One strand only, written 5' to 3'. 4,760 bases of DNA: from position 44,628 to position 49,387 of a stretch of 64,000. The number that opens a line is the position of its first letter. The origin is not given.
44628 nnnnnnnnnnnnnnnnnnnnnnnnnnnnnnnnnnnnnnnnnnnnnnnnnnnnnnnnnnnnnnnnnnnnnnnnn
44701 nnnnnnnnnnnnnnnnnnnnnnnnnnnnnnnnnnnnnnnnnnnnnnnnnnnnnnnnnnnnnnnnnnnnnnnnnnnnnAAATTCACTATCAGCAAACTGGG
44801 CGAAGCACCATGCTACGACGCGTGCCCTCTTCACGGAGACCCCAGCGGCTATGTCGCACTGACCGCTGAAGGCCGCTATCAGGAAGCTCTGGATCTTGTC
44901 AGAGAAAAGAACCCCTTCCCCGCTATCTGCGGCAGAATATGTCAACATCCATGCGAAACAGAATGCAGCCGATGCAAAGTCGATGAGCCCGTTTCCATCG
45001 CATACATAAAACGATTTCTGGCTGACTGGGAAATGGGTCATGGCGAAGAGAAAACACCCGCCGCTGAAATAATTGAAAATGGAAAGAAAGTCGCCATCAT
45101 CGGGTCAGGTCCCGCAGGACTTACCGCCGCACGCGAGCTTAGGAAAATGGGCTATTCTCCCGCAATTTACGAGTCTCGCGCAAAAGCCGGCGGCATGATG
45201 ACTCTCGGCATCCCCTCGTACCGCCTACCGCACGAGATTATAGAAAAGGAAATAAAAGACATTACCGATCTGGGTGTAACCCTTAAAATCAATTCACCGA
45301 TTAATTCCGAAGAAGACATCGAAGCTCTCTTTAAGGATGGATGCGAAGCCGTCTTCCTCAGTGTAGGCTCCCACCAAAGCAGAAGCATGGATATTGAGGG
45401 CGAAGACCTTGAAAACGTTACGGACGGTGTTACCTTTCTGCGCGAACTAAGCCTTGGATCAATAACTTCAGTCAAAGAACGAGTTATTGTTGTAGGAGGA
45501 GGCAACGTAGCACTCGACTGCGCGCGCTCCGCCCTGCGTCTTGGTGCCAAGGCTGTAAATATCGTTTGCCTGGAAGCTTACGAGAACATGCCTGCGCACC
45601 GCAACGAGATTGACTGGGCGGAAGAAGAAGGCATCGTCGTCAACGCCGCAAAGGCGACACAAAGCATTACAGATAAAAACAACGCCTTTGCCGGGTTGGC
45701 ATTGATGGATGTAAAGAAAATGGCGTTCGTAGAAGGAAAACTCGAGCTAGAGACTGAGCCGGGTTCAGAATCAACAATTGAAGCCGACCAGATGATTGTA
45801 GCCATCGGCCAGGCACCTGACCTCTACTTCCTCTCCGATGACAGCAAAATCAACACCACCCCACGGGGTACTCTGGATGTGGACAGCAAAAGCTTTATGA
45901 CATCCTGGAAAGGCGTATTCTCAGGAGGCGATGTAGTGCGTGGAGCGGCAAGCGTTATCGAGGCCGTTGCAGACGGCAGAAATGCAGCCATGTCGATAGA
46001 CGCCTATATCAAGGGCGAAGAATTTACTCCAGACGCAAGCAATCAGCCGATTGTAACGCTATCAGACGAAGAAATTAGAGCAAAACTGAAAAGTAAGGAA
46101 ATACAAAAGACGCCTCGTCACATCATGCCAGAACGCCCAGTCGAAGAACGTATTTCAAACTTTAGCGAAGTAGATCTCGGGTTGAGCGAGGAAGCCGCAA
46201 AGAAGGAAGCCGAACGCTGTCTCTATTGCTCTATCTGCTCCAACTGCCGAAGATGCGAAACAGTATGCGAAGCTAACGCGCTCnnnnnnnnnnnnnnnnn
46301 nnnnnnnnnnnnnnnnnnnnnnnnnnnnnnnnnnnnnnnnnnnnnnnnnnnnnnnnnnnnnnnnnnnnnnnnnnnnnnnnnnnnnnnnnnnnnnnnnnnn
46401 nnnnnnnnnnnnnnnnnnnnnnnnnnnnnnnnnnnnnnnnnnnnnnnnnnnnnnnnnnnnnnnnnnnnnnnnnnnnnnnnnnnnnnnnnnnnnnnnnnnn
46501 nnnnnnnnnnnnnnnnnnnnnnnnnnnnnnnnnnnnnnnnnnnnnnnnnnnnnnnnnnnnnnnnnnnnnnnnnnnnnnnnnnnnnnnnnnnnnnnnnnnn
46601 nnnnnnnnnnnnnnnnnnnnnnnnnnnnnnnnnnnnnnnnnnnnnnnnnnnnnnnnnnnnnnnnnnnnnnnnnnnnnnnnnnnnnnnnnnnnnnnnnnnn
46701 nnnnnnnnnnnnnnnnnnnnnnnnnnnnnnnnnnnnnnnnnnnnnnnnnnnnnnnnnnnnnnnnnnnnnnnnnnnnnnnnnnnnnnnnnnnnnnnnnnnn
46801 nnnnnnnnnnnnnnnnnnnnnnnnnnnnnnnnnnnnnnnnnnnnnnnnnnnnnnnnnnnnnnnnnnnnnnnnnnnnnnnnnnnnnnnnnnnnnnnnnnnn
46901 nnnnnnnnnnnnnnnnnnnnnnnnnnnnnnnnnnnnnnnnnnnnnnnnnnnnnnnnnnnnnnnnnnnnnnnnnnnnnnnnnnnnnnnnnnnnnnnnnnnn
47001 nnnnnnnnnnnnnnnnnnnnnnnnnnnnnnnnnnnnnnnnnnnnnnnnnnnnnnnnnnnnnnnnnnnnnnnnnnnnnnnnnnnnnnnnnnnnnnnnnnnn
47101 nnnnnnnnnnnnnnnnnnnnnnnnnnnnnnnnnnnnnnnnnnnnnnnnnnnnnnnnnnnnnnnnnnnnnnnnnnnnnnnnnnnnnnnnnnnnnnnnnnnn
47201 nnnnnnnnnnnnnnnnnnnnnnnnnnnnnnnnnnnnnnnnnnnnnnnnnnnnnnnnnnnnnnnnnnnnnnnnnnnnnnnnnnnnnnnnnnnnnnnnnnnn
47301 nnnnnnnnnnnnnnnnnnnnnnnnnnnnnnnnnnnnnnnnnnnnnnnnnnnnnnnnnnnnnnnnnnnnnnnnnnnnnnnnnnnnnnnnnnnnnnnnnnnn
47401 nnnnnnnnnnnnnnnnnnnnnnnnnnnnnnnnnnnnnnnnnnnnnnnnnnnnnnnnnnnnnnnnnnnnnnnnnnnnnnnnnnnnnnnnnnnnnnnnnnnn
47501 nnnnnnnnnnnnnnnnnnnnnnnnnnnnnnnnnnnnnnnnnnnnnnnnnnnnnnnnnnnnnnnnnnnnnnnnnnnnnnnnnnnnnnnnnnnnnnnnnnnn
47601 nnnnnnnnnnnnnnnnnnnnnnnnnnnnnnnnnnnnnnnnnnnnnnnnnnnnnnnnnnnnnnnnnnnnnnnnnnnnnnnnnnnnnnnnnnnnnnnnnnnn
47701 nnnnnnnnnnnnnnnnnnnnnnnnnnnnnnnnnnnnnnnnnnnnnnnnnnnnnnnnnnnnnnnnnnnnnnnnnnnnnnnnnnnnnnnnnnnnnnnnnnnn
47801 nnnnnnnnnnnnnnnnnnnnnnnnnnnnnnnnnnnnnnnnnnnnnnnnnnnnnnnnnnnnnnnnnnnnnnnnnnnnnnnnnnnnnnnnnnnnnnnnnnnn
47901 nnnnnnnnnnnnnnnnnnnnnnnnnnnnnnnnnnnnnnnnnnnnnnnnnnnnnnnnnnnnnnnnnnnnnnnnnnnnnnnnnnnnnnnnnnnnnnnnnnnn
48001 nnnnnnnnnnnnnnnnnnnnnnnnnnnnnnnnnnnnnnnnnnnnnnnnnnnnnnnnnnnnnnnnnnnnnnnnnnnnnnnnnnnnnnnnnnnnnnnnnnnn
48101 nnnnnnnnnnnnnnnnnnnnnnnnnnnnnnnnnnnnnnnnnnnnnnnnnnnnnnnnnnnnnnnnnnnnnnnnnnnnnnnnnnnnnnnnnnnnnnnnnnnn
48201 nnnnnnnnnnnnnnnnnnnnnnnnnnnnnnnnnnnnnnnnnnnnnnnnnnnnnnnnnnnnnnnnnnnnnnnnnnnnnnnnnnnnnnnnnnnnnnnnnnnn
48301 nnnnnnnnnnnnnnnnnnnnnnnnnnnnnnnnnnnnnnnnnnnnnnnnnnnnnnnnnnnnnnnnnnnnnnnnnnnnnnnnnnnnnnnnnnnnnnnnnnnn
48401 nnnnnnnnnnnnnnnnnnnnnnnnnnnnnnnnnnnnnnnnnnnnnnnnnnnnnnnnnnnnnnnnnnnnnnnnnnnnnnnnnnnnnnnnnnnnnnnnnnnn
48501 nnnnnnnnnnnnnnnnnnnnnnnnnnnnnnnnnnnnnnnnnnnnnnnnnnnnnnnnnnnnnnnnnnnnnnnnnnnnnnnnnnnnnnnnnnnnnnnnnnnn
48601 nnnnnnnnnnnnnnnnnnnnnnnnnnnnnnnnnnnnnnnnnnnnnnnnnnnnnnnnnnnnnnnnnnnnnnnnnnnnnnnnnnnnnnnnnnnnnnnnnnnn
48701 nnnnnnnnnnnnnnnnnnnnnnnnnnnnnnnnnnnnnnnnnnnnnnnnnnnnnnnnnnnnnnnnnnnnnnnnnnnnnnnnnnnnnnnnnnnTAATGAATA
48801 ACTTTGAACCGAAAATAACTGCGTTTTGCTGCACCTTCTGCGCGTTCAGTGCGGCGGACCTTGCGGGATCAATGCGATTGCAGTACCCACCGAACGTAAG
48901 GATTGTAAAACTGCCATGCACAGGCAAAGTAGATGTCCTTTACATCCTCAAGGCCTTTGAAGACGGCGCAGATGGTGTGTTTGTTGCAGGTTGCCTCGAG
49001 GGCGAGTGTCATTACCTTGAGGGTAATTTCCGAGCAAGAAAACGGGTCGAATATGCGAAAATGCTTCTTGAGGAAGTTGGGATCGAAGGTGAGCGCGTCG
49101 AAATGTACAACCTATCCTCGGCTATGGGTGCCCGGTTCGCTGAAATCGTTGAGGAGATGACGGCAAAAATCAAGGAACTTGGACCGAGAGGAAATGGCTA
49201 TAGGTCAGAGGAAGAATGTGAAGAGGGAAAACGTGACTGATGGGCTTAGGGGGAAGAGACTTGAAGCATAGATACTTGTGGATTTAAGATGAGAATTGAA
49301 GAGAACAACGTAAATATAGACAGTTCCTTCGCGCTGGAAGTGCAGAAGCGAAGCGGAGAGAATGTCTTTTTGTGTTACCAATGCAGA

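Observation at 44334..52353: Giant HdrA-GltD-HdrA fusion (HdrL-like) in an hdrL-mvhD-hdrC-hdrB-metV-metF operon: candidate NAD(P)H-linked methylene-THF reductase module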

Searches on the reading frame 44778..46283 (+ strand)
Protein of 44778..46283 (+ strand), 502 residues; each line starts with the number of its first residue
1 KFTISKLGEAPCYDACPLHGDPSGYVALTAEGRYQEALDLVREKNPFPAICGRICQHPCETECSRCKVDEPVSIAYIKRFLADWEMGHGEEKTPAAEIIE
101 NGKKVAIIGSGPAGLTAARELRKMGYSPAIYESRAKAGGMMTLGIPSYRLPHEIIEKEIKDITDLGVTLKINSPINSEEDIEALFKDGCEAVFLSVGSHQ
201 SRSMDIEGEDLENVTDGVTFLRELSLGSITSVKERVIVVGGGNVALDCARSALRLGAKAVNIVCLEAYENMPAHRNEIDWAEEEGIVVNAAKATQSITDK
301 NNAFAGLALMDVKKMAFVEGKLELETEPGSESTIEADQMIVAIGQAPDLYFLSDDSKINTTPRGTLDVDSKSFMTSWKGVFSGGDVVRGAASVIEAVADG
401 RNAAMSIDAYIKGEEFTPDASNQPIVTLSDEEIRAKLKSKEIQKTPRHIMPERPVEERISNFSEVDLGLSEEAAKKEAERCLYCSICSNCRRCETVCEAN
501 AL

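Call 52: search_solved_structures(query=window:44778-46283:+, max_evalue=1e-40, show_alignments=5)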
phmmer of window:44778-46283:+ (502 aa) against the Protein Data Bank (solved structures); distinct sequences matched with E-value up to 1e-40: 9.
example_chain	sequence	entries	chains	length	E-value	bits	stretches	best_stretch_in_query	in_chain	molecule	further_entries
9bov_A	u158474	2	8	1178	1.2e-98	334.2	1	10-494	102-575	Molybdopterin oxidoreductase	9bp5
8oh5_C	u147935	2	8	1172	3.1e-94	319.6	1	10-494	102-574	Formate dehydrogenase-O, major subunit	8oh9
9n5u_A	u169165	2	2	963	4.5e-93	315.8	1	10-494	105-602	NfnA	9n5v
5vj7_A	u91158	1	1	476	8.2e-78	265.4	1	10-412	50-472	Oxidoreductase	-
4ylf_B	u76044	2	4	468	1.6e-77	264.5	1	11-414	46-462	Dihydropyrimidine dehydrogenase subunit A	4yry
5jca_L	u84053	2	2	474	1.9e-76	260.9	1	10-414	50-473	NADH-dependent Ferredoxin:NADP Oxidoreductase (NfnI) subunit alpha | NADH-dependent Ferredoxin:NADP Oxidoreductase subunit alpha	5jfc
6s6s_G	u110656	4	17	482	9.4e-68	232.3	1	8-418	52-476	Glutamate synthase [NADPH] small chain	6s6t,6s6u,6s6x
2vdc_G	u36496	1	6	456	2.3e-65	224.4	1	5-418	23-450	GLUTAMATE SYNTHASE [NADPH] SMALL CHAIN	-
7mfm_I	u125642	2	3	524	2.4e-53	184.7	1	15-424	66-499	Glutamate synthase (NADPH) small chain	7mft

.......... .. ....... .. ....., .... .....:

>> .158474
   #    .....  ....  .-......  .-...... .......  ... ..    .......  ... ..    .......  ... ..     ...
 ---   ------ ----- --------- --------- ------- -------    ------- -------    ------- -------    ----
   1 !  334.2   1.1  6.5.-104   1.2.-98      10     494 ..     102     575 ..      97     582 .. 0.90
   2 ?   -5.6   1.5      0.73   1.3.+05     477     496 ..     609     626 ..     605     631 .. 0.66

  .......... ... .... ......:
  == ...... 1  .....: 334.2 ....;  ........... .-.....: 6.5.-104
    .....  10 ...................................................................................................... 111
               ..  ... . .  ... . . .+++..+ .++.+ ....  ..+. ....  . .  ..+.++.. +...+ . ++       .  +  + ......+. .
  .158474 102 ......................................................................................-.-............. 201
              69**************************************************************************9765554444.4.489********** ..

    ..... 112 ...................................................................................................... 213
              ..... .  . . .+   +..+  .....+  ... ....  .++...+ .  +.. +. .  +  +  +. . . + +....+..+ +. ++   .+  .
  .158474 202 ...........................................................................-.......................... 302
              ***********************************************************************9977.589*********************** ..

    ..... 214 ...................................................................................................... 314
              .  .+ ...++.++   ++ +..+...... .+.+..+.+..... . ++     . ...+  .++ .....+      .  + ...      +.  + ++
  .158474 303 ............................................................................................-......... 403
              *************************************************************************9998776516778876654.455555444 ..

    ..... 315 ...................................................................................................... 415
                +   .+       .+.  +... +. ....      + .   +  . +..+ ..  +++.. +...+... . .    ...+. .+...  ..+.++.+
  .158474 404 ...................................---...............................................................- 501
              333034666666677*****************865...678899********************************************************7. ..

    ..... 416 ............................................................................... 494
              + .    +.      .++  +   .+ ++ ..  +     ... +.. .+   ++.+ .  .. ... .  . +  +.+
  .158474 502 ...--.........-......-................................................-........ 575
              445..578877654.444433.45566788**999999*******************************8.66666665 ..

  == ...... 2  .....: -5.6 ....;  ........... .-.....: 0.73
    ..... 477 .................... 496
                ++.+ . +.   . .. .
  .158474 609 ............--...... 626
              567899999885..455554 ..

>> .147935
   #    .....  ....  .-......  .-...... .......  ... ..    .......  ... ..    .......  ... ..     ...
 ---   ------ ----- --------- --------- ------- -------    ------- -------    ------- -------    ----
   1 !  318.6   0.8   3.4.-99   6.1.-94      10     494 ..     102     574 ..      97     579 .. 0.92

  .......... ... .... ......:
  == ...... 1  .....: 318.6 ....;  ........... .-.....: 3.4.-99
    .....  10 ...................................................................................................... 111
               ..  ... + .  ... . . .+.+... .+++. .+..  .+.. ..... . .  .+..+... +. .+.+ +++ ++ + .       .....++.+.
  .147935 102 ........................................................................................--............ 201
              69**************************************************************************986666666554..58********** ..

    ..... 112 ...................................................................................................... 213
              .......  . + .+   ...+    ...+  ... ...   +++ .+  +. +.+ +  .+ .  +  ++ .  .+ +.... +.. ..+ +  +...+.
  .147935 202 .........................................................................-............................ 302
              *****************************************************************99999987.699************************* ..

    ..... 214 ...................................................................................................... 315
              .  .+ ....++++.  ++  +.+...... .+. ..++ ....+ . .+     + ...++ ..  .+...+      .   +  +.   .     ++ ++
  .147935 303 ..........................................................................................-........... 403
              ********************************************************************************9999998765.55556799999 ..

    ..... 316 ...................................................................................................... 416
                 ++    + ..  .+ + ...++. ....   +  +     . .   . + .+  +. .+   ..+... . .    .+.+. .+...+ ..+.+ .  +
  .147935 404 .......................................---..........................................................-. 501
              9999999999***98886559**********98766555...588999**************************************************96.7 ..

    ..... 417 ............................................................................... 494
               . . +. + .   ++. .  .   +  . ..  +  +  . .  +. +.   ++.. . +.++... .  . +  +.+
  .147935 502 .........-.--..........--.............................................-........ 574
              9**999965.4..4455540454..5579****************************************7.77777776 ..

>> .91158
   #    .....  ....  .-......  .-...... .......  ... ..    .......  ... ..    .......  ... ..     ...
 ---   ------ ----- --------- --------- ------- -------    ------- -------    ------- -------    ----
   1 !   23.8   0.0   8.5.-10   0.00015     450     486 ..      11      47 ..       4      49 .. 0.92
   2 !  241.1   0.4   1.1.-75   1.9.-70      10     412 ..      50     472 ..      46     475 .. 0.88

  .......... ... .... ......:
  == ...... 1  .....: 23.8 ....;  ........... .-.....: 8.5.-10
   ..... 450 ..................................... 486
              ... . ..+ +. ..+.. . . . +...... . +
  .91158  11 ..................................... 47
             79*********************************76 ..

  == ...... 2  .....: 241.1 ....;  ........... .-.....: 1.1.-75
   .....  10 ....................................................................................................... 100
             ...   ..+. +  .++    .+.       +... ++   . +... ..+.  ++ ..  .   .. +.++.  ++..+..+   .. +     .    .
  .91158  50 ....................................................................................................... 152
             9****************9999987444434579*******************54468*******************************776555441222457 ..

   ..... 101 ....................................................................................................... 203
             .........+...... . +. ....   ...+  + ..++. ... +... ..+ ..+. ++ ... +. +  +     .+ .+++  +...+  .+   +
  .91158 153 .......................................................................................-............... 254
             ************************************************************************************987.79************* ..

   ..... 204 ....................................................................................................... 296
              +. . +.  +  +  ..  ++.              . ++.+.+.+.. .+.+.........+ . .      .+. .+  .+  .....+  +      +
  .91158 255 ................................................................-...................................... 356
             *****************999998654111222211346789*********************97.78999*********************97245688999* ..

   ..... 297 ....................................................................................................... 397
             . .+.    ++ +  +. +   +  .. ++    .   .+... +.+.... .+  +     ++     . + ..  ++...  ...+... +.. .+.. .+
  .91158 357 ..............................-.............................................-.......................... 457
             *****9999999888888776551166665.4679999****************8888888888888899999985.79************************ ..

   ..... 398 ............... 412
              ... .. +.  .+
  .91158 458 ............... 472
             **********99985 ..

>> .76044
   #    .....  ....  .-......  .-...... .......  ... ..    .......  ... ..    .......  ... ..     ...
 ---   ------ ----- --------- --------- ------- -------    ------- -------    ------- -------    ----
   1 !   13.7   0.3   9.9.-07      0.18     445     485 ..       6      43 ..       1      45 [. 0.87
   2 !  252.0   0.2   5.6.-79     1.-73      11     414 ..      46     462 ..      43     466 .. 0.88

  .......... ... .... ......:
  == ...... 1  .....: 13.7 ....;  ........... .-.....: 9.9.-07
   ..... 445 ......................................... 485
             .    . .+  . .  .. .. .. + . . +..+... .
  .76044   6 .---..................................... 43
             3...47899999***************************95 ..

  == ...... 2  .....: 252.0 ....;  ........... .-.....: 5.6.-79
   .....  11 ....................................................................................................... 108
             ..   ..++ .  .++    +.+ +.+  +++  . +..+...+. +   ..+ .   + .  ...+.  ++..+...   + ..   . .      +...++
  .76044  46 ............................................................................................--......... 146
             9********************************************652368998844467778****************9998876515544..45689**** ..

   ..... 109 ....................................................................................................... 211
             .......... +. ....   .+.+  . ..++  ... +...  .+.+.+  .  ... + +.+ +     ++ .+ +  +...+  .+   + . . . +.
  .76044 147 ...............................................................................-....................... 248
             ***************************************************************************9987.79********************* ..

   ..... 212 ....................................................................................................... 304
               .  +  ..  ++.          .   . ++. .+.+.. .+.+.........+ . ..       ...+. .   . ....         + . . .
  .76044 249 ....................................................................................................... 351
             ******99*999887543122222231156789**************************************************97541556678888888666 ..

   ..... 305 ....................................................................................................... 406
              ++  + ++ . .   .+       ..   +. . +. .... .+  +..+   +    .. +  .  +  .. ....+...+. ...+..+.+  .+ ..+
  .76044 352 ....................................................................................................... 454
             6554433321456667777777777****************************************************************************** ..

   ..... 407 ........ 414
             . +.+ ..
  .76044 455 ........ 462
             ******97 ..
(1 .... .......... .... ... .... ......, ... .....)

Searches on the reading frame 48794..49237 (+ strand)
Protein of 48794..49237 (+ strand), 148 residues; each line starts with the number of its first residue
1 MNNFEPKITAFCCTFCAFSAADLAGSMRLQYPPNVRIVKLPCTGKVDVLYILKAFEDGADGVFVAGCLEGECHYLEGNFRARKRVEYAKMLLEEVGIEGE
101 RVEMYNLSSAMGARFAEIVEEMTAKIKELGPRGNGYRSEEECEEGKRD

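Call 5: search_protein_families(library=pfam, proteins=[window:48794-49237:+], max_evalue=0.01)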
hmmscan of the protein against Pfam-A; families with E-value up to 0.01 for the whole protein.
window:48794-49237:+ (148 aa): 1 family
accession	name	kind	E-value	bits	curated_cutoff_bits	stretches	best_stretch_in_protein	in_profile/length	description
PF02662.21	FlpD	-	1.2e-50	171.1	22.3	1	8-130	1-123/123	Methyl-viologen-reducing hydrogenase, delta subunit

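Call 6: search_protein_families(library=ncbifam, proteins=[window:48794-49237:+], max_evalue=0.001)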
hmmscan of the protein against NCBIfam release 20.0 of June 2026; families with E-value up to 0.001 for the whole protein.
window:48794-49237:+ (148 aa): 4 families
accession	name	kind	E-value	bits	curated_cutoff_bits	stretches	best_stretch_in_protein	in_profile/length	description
NF045873.1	F420_non_VhuD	exception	5.7e-51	172.1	215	1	5-132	1-128/132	F420-non-reducing hydrogenase iron-sulfur subunit VhuD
NF040770.1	hetero_SS_HdrA2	exception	2.2e-43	148.5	1100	1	4-133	646-775/777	CoB-CoM heterodisulfide reductase HdrA2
NF041891.1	hdrA_Methbact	equivalog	7e-11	41.1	1300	1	6-128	644-760/762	ferredoxin:CoB-CoM heterodisulfide reductase subunit HdrA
NF041778.1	hetero_SS_HdrA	equivalog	8.7e-05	20.5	1400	1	8-63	656-711/771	ferredoxin:CoB-CoM heterodisulfide reductase subunit HdrA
